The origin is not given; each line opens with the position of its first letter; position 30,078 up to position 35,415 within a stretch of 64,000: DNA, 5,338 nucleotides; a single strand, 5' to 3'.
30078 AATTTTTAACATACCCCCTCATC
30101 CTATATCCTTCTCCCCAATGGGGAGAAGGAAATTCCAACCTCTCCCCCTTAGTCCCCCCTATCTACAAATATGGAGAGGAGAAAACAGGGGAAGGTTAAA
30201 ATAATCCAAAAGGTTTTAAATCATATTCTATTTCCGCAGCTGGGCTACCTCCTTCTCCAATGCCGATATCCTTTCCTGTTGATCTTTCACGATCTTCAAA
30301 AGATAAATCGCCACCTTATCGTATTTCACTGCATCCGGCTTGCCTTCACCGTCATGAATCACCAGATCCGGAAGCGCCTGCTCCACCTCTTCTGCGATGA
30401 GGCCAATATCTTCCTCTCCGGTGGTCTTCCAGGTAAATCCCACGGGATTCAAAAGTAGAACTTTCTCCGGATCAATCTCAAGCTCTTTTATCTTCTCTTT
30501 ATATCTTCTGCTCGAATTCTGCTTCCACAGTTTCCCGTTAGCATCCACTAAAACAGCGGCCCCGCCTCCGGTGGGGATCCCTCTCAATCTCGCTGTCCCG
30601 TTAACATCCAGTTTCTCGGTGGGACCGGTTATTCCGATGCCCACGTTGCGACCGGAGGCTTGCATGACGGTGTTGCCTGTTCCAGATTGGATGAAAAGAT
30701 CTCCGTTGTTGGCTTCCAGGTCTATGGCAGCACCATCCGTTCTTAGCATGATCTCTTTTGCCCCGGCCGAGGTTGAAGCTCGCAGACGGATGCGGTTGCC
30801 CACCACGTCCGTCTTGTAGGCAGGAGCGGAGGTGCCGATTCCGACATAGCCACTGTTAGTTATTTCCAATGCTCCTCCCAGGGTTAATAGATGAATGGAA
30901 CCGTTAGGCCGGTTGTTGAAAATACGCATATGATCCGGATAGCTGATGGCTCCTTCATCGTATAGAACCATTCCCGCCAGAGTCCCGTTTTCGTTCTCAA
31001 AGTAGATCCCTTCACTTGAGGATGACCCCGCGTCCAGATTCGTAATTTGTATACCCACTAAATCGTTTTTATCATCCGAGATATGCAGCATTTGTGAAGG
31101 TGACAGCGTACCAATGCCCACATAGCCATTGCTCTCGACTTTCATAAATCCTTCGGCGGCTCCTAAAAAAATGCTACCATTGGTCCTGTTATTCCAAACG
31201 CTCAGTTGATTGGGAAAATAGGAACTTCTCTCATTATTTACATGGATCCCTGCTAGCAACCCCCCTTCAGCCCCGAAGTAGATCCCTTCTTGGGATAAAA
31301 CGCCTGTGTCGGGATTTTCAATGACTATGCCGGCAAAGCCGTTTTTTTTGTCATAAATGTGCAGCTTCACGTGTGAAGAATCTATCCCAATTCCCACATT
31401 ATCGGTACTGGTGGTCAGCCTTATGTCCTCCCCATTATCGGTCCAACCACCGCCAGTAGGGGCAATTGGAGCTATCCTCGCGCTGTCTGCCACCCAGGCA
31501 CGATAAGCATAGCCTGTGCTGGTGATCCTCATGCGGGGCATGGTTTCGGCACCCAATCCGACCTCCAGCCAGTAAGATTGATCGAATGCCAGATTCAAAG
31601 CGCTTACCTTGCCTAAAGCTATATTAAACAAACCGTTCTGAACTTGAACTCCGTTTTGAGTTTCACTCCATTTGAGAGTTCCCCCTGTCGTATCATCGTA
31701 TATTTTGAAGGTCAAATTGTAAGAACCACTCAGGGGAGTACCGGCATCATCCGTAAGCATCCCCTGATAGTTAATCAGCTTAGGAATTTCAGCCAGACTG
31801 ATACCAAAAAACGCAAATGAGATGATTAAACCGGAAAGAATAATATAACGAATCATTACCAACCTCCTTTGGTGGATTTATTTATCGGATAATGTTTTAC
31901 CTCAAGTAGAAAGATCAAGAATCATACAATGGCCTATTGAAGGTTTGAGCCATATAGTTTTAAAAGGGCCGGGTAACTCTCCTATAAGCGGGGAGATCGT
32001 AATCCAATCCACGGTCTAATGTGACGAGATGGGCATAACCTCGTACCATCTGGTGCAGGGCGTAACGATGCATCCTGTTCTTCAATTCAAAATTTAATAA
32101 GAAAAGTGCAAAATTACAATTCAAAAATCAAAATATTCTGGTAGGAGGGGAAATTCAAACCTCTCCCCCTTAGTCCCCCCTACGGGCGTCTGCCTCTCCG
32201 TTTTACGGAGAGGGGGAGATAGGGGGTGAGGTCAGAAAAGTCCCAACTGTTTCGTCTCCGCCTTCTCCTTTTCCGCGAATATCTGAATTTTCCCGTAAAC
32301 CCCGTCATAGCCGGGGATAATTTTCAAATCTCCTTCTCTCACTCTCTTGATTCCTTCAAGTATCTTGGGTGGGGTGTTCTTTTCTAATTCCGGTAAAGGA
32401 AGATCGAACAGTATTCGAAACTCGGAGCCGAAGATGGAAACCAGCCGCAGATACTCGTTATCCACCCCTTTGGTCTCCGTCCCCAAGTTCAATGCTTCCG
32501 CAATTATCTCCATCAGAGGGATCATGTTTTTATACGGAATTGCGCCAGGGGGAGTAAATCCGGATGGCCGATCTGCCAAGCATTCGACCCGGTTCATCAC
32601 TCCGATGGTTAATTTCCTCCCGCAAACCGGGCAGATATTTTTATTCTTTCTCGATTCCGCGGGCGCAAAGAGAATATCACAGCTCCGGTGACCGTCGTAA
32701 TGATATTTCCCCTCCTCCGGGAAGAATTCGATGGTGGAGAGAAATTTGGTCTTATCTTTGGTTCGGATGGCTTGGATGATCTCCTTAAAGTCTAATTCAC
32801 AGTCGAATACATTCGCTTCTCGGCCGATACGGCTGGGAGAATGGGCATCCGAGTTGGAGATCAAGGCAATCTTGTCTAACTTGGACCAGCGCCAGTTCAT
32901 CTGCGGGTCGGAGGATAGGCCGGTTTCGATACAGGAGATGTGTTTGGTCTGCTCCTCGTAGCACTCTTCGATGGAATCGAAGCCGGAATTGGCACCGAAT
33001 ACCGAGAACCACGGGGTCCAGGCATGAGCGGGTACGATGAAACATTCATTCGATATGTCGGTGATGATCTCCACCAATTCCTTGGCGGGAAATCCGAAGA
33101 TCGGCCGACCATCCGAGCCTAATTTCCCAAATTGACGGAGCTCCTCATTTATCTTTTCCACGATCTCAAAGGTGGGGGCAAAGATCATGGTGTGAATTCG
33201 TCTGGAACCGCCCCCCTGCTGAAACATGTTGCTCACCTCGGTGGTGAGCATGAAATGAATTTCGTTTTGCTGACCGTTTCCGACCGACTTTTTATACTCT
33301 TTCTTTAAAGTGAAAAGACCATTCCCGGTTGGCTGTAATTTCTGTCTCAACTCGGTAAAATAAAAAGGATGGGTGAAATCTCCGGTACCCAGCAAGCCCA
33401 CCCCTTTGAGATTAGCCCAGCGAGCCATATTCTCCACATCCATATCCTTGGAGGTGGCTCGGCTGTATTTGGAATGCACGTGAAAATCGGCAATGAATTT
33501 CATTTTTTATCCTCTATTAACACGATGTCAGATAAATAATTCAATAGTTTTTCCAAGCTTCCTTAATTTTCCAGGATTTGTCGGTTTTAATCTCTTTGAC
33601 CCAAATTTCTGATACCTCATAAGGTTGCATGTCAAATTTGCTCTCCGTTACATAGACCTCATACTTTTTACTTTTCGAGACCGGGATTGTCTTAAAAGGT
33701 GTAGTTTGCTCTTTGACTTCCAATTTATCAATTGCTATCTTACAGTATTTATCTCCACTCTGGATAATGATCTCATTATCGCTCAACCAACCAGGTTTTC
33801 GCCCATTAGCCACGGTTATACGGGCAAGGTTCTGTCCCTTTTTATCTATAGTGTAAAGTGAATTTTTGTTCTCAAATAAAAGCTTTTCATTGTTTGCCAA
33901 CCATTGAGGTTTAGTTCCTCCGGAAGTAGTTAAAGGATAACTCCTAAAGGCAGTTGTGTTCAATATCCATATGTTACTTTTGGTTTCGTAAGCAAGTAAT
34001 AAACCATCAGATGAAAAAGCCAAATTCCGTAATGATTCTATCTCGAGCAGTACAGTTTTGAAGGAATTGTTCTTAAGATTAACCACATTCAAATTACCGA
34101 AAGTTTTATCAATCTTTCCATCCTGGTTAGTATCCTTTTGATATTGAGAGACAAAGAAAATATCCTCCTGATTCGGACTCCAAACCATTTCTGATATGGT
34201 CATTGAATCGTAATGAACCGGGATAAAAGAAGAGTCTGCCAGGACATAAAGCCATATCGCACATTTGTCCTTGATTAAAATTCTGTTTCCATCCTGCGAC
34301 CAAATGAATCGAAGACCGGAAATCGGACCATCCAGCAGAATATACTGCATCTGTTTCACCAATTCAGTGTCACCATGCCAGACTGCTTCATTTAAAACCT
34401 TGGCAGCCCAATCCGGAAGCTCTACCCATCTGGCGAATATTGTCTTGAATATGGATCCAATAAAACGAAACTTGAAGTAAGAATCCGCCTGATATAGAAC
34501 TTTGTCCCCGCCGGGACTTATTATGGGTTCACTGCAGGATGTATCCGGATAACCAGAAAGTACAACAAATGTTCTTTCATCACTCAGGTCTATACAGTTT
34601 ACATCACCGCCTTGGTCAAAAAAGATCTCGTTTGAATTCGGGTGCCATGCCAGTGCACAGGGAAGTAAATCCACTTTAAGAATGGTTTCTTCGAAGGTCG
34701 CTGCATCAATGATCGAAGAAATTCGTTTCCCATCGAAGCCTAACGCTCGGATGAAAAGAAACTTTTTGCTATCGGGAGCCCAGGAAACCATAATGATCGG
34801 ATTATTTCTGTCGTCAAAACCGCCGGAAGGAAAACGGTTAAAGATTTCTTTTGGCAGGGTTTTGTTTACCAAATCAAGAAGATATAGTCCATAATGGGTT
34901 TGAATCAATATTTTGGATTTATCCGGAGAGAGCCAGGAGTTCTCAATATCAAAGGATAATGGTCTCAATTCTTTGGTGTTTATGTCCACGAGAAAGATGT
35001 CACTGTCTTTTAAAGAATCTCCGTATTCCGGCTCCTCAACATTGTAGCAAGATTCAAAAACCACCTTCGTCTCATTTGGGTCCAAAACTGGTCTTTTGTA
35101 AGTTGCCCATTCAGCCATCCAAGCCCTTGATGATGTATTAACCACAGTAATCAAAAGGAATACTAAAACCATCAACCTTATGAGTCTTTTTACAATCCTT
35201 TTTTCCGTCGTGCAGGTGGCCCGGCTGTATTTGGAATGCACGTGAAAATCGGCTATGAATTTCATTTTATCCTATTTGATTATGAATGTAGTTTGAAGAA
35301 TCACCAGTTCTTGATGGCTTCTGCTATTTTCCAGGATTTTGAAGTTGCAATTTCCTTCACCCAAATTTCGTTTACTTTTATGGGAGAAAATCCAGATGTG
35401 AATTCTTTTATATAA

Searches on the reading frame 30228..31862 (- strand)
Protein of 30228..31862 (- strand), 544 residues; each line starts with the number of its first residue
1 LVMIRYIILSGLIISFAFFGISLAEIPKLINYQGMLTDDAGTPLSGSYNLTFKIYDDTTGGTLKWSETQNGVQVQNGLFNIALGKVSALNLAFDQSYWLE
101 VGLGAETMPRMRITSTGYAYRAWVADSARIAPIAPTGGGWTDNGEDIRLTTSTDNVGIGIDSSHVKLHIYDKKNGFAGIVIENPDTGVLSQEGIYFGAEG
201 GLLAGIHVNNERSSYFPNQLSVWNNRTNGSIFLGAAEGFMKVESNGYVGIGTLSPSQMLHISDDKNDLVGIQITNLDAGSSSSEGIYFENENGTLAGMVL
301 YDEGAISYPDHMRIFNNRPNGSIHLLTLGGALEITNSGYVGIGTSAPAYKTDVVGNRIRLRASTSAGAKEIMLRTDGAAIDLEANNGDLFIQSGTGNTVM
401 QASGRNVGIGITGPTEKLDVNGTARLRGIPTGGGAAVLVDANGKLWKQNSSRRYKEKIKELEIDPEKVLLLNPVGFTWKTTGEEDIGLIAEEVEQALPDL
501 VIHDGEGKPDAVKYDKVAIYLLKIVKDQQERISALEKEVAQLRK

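Call 68: search_protein_families(library=pfam, proteins=[window:30228-31862:-], max_evalue=0.00001)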
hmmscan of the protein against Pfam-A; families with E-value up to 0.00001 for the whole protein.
window:30228-31862:- (544 aa): 1 family
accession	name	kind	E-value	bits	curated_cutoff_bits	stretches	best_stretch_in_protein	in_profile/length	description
PF13884.11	Peptidase_S74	-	1.4e-09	38.6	22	1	450-501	1-57/58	Chaperone of endosialidase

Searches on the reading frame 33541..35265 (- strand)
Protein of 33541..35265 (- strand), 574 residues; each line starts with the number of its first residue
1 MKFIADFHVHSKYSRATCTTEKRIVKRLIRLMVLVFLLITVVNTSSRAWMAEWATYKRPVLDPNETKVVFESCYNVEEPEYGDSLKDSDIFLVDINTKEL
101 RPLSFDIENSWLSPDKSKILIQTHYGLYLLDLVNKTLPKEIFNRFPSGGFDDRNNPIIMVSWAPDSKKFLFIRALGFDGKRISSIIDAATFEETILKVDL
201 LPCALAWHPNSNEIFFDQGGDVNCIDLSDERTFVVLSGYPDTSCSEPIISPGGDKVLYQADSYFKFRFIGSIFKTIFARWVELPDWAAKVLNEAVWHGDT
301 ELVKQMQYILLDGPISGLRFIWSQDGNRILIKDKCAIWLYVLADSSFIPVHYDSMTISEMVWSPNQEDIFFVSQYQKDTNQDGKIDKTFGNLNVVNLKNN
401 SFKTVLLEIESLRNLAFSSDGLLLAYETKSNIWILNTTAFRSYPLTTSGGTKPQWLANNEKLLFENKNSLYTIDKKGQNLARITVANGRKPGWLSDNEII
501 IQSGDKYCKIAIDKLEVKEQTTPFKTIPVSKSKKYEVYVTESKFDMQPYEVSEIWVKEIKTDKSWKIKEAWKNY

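Call 68: search_protein_families(library=pfam, proteins=[window:33541-35265:-], max_evalue=0.00001)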
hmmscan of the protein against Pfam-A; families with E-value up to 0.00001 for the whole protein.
window:33541-35265:- (574 aa): 1 family
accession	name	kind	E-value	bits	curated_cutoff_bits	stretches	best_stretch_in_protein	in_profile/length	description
PF00930.27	DPPIV_N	-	5.3e-06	25.8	22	0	387-460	20-98/354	Dipeptidyl peptidase IV (DPP IV) N-terminal region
